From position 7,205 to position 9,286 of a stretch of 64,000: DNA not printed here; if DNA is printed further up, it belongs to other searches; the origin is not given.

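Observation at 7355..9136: Orphan HerA-like (DUF87) ATPase inserted in opposite orientation between argS and pepF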

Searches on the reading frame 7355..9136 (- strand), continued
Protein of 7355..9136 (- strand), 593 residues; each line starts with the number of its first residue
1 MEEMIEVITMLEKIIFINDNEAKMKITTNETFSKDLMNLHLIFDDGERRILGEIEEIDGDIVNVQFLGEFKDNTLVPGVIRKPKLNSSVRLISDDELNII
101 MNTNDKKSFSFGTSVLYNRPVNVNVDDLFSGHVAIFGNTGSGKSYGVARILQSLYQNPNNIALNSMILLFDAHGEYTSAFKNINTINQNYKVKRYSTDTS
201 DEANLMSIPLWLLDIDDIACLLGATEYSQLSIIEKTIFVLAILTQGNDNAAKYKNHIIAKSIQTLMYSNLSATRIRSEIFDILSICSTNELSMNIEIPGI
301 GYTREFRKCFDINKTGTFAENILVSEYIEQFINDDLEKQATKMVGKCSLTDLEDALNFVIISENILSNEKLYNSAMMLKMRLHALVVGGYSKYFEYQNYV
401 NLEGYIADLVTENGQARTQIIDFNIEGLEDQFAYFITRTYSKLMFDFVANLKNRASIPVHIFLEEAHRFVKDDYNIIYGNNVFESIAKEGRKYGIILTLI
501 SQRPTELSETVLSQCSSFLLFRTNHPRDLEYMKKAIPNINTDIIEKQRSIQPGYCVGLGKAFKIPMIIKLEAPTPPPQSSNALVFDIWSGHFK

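Call 31: fold_search(model_id=the predicted structure, library=pdb)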
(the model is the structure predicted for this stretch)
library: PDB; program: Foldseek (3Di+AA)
matches with E <= 10: 1243; with E <= 0.001: 172
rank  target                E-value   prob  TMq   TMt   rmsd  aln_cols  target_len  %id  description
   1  8yhx_A                8.1e-31  1.00  0.72  0.76   5.7       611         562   22  Cryo-EM structure of the trimeric HerA (released 2024-11-06)
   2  9c1m_M                4.1e-30  1.00  0.62  0.62  11.0       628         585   24  HerA-DUF assembly 1 (released 2025-06-04)
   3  8xav_A                7.0e-30  1.00  0.65  0.67   8.0       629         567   23  Cryo-EM structure of an anti-phage defense complex (released 2024-06-05)
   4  8xau_E                3.0e-29  1.00  0.64  0.68   8.0       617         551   23  Cryo-EM structure of HerA (released 2024-06-05)
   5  8xaw_D                3.5e-29  1.00  0.57  0.60  10.7       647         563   22  Cryo-EM structure of an anti-phage defense complex bound to AMPPNP and DNA at state 1 (released 2024-06-05)
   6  9c1n_R                5.4e-29  1.00  0.56  0.58  12.1       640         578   23  HerA-DUF4297 assembly 2 (released 2025-06-04)
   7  8xav_E                7.5e-29  1.00  0.58  0.61   9.9       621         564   23  Cryo-EM structure of an anti-phage defense complex (released 2024-06-05)
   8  8wld_L                1.4e-28  1.00  0.66  0.59  10.1       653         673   20  Cryo-EM structure of SIR2/HerA antiphage complex (released 2024-09-11)
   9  8xau_A                2.1e-28  1.00  0.62  0.65   8.8       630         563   23  Cryo-EM structure of HerA (released 2024-06-05)
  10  8wld_M                2.5e-28  1.00  0.66  0.59   9.8       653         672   20  Cryo-EM structure of SIR2/HerA antiphage complex (released 2024-09-11)
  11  8wod_O                2.6e-28  1.00  0.65  0.68   9.7       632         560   20  Cryo-EM structure of SIR2/HerA complex (released 2024-09-11)
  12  8zit_N                3.2e-28  1.00  0.63  0.65   9.5       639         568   21  DUF4297-HerA complex with DNA and ATPgamaS (released 2025-03-12)
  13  8wld_D                9.0e-28  1.00  0.65  0.59  10.8       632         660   20  Cryo-EM structure of SIR2/HerA antiphage complex (released 2024-09-11)
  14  9c1m_Q                1.1e-27  1.00  0.59  0.61  10.6       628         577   24  HerA-DUF assembly 1 (released 2025-06-04)
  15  8zit_Q                1.1e-27  1.00  0.57  0.58  11.2       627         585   20  DUF4297-HerA complex with DNA and ATPgamaS (released 2025-03-12)
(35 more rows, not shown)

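Call 34: search_protein_families(library=pfam, proteins=[P0122, P0123, P0128, P0126, P0127, L064:9953-12532:+, L029:12789-14564:+, L029:14533-17940:+, L048:13625-15142:+, L048:11867-13621:+], max_evalue=0.01)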
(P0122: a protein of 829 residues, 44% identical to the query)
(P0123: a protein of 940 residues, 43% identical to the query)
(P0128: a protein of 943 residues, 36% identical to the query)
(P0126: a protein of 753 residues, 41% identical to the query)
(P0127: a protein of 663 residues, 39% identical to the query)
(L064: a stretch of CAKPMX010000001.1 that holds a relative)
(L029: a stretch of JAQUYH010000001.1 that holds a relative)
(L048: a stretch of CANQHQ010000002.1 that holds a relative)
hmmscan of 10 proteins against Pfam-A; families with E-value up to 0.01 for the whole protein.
P0122 (829 aa): 3 families
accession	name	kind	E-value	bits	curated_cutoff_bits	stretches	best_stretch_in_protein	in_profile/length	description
PF01935.23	DUF87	-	1e-20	75.3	23.2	1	108-248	9-138/220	Helicase HerA, central domain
PF10412.15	TrwB_AAD_bind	-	0.002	17.5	20.5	1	122-174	15-61/387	Type IV secretion-system coupling protein DNA-binding domain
PF01580.24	FtsK_SpoIIIE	-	0.0074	16.2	24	0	111-148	29-65/221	FtsK/SpoIIIE family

P0123 (940 aa): 2 families
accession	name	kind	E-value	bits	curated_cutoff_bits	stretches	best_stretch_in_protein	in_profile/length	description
PF01935.23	DUF87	-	4.4e-20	73.2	23.2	1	109-252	10-142/220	Helicase HerA, central domain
PF01580.24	FtsK_SpoIIIE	-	0.0084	16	24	0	113-174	31-89/221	FtsK/SpoIIIE family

P0128 (943 aa): 1 family
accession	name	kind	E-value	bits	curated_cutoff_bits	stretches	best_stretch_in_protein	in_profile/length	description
PF01935.23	DUF87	-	6.7e-16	59.5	23.2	1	104-423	5-205/220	Helicase HerA, central domain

P0126 (753 aa): 3 families
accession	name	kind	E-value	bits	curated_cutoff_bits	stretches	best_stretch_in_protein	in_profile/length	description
PF01935.23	DUF87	-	6e-21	76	23.2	1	268-439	2-158/220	Helicase HerA, central domain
PF01580.24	FtsK_SpoIIIE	-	5.1e-05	23.3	24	1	290-332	40-80/221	FtsK/SpoIIIE family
PF10412.15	TrwB_AAD_bind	-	0.0039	16.6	20.5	0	289-343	15-63/387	Type IV secretion-system coupling protein DNA-binding domain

P0127 (663 aa): 2 families
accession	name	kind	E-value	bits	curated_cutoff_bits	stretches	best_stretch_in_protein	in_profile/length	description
PF01935.23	DUF87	-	8.8e-21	75.4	23.2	1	111-236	9-123/220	Helicase HerA, central domain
PF01580.24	FtsK_SpoIIIE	-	5.7e-05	23.1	24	0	470-504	186-220/221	FtsK/SpoIIIE family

L064:9953-12532:+ (859 aa): 2 families
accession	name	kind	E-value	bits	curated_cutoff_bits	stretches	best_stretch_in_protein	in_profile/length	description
PF01935.23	DUF87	-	1.3e-19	71.6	23.2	1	130-269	11-139/220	Helicase HerA, central domain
PF10412.15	TrwB_AAD_bind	-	0.0034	16.7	20.5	1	142-194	15-61/387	Type IV secretion-system coupling protein DNA-binding domain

L029:12789-14564:+ (591 aa): 3 families
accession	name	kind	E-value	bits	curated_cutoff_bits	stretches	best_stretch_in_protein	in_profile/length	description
PF01935.23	DUF87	-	5.3e-22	79.4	23.2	1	111-285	9-172/220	Helicase HerA, central domain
PF10412.15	TrwB_AAD_bind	-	0.0028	17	20.5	1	125-179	15-63/387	Type IV secretion-system coupling protein DNA-binding domain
PF01580.24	FtsK_SpoIIIE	-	0.0032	17.4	24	0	124-150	39-64/221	FtsK/SpoIIIE family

L029:14533-17940:+ (1135 aa): 17 families
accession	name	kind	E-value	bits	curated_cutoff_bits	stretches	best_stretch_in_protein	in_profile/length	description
PF01855.24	POR_N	-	1e-72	245.1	27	1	35-257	11-230/231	Pyruvate flavodoxin/ferredoxin oxidoreductase, thiamine diP-bdg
PF01558.24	POR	-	2.1e-30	106.6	27.4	1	424-604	1-171/173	Pyruvate ferredoxin/flavodoxin oxidoreductase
PF17147.9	PFOR_II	-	4.5e-13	49.9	27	1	279-376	1-102/102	Pyruvate:ferredoxin oxidoreductase core domain II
PF02775.26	TPP_enzyme_C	-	3.3e-09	37.1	21.9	1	924-1037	45-150/151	Thiamine pyrophosphate enzyme, C-terminal TPP binding domain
PF13237.11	Fer4_10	-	2.1e-07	31.2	25.5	1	728-805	4-45/53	4Fe-4S dicluster domain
PF12838.12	Fer4_7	-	4e-07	30.8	27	1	674-744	1-49/52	4Fe-4S dicluster domain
PF12837.12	Fer4_6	-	4e-07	30.1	25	1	667-690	1-24/24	4Fe-4S binding domain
PF10371.14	EKR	-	5.7e-07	29.7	27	1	620-663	13-54/55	Domain of unknown function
PF00037.32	Fer4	-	1.6e-06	28.1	21.1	2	669-691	2-24/24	4Fe-4S binding domain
PF14697.11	Fer4_21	-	1.7e-06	28.5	35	1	669-690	35-57/59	4Fe-4S dicluster domain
PF13187.11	Fer4_9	-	4.7e-06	27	27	1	674-745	1-49/52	4Fe-4S dicluster domain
PF13484.11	Fer4_16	-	1e-05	26.7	30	1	674-744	1-64/66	4Fe-4S double cluster binding domain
PF13534.11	Fer4_17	-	1.4e-05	25.9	22.2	0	673-689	44-60/61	4Fe-4S dicluster domain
PF13183.11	Fer4_8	-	0.0001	23.2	27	1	673-744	3-65/68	4Fe-4S dicluster domain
PF12797.12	Fer4_2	-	0.00012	22.3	24.5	0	731-744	8-21/22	4Fe-4S binding domain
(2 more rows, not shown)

L048:13625-15142:+ (505 aa): 1 family
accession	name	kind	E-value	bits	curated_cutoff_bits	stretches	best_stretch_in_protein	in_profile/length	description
PF18936.5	DUF5684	-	1.5e-20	74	27.4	1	38-114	1-79/81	Family of unknown function (DUF5684)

L048:11867-13621:+ (584 aa): 4 families
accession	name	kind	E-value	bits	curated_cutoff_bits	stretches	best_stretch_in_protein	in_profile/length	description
PF01935.23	DUF87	-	1.3e-22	81.4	23.2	1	102-248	3-137/220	Helicase HerA, central domain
PF01580.24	FtsK_SpoIIIE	-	3.3e-06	27.1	24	1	109-151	27-70/221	FtsK/SpoIIIE family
PF12846.13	AAA_10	-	8.1e-06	25.5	27.5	0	122-249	21-139/362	AAA-like domain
PF10412.15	TrwB_AAD_bind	-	0.00034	20.1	20.5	1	122-175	15-62/387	Type IV secretion-system coupling protein DNA-binding domain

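Call 45: search_protein_families(library=padloc, alignment_id=A2, max_evalue=0.00001)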
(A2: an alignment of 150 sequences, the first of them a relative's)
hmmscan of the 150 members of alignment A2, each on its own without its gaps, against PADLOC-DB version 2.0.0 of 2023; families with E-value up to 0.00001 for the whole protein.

A. member 1, L049:6033-7400:+ (455 aa): 0 families

B. families by the number of members that match (of 150 scanned): 87 families (the first 25 are shown)
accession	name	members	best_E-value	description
PDLC04140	mad8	3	3e-37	mads_8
PDLC04135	mad3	3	3.3e-34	mads_3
PDLC04787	PDC-S01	1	5e-156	-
PDLC02335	AbiLi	1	1.1e-82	AbiLi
PDLC02806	SspH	1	2.8e-61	SspH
PDLC02804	SspH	1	5.8e-52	SspH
PDLC04789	PDC-S01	1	8.3e-42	-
PDLC02980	AriA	1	5.9e-31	-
PDLC04791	PDC-S01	1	3.4e-26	-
PDLC04790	PDC-S01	1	5.1e-22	-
PDLC04176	HEC-01A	1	1.8e-19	-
PDLC00848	E1-E2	1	2.6e-18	E1-E2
PDLC04786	PDC-S01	1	3.1e-18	-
PDLC02506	BrxL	1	7.2e-18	BrxL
PDLC02203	MzaA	1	1.2e-17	-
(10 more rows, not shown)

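Call 46: search_protein_families(library=pfam, alignment_id=A2, max_evalue=0.00001)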
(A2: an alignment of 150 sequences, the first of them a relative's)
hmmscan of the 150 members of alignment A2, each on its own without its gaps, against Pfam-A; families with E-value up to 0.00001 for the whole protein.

A. member 1, L049:6033-7400:+ (455 aa): 5 families
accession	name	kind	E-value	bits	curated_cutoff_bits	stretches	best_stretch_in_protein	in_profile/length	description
PF00308.24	Bac_DnaA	-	3.3e-66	222.9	23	1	113-278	1-161/162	Bacterial DnaA ATPAse domain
PF08299.17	Bac_DnaA_C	-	6.1e-29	100.3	31.5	1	367-434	2-69/69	Bacterial dnaA protein helix-turn-helix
PF11638.13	DnaA_N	-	1.8e-12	47.2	24.6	1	8-68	3-64/65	DnaA N-terminal domain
PF01695.23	IstB_IS21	-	1.1e-08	35.3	24.1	1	149-260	95-198/238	IstB-like ATP binding protein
PF00004.35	AAA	-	2.6e-08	34.8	21.2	1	150-271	2-122/131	ATPase family associated with various cellular activities (AAA)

B. families by the number of members that match (of 150 scanned): 193 families (the first 25 are shown)
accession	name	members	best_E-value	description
PF00004.35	AAA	3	7.7e-27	ATPase family associated with various cellular activities (AAA)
PF00072.30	Response_reg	3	1.8e-24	Response regulator receiver domain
PF03382.20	DUF285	2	4.5e-143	Mycoplasma protein of unknown function, DUF285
PF00005.33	ABC_tran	2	9.8e-33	ABC transporter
PF00702.32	Hydrolase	2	1.2e-14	haloacid dehalogenase-like hydrolase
PF12844.13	HTH_19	2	8.4e-11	Helix-turn-helix domain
PF07963.17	N_methyl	2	4.4e-10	Prokaryotic N-terminal methylation motif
PF13240.11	Zn_Ribbon_1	2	6e-08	zinc-ribbon domain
PF00709.27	Adenylsucc_synt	1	3.4e-167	Adenylosuccinate synthetase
PF00871.23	Acetate_kinase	1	8.1e-153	Acetokinase family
PF00154.27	RecA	1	6.3e-140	recA bacterial DNA recombination protein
PF05636.17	HIGH_NTase1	1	1.5e-115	HIGH Nucleotidyl Transferase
PF05935.17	Arylsulfotrans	1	1.7e-101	Arylsulfotransferase (ASST)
PF06160.17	EzrA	1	4.6e-100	Septation ring formation regulator, EzrA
PF05362.19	Lon_C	1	1.7e-80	Lon protease (S16) C-terminal proteolytic domain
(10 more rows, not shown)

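Call 50: find_encoding_contigs(protein=P0134, flank=6000, max_places=3)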
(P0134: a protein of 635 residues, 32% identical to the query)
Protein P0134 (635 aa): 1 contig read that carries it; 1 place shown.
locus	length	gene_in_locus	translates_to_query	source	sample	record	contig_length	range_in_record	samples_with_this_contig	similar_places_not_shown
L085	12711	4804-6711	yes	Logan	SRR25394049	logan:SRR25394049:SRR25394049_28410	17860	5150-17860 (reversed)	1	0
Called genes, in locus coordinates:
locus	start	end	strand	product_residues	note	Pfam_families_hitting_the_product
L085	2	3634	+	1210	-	?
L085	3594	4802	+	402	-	PF13289:SIR2_2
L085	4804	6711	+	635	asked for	PF01935:DUF87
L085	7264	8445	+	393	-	PF14281:PDDEXK_4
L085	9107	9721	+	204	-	PF02810:SEC-C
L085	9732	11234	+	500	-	PF00069:Pkinase, PF07714:PK_Tyr_Ser-Thr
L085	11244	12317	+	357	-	PF09565:RE_NgoFVII (weak), PF13091:PLDc_2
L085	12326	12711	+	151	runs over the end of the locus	-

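Call 51: find_encoding_contigs(protein=P0133, flank=6000, max_places=3)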
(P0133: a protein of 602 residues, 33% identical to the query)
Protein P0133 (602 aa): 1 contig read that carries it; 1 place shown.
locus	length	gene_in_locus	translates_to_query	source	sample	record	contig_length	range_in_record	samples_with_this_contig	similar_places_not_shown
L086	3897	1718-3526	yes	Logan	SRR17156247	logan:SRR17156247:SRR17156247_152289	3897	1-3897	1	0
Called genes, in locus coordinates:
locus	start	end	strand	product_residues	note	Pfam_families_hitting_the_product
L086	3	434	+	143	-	?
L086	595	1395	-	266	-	-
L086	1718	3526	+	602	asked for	PF01935:DUF87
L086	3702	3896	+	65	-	?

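Call 52: find_encoding_contigs(protein=P0129, flank=7000, max_places=2)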
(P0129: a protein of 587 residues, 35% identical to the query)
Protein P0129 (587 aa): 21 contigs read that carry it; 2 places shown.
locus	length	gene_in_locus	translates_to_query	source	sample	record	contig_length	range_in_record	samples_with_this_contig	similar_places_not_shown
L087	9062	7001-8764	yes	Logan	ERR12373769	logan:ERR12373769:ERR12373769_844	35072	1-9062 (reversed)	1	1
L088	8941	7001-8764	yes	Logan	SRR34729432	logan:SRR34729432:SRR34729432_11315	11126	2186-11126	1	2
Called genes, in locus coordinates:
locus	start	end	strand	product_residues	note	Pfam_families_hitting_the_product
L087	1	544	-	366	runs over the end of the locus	PF01381:HTH_3, PF12844:HTH_19 (weak), PF13560:HTH_31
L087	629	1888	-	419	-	PF03952:Enolase_N, PF00113:Enolase_C, PF13378:MR_MLE_C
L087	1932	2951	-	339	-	PF13145:Rotamase_2 (weak)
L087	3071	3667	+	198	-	PF01553:Acyltransferase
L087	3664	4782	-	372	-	-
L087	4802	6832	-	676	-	PF00884:Sulfatase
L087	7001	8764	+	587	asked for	PF01935:DUF87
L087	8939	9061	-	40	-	?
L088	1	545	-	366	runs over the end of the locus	PF01381:HTH_3, PF12844:HTH_19 (weak), PF13560:HTH_31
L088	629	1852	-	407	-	PF03952:Enolase_N, PF00113:Enolase_C, PF13378:MR_MLE_C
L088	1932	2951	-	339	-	PF13145:Rotamase_2 (weak)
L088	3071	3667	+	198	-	PF01553:Acyltransferase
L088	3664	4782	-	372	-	-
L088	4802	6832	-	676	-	PF00884:Sulfatase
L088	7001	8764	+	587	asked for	PF01935:DUF87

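Call 53: find_encoding_contigs(protein=P0130, flank=7000, max_places=2)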
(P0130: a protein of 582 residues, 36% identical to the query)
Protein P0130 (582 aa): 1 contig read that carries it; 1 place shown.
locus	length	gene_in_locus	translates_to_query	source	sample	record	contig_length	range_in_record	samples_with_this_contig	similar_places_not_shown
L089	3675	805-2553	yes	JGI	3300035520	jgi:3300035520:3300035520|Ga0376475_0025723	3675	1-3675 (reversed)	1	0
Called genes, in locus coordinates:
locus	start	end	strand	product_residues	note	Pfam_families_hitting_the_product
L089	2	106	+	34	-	?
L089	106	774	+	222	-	PF10609:ParA (weak), PF13614:AAA_31, PF01656:CbiA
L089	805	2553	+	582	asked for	PF01935:DUF87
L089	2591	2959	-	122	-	PF11969:DcpS_C, PF01230:HIT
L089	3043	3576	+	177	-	PF10628:CotE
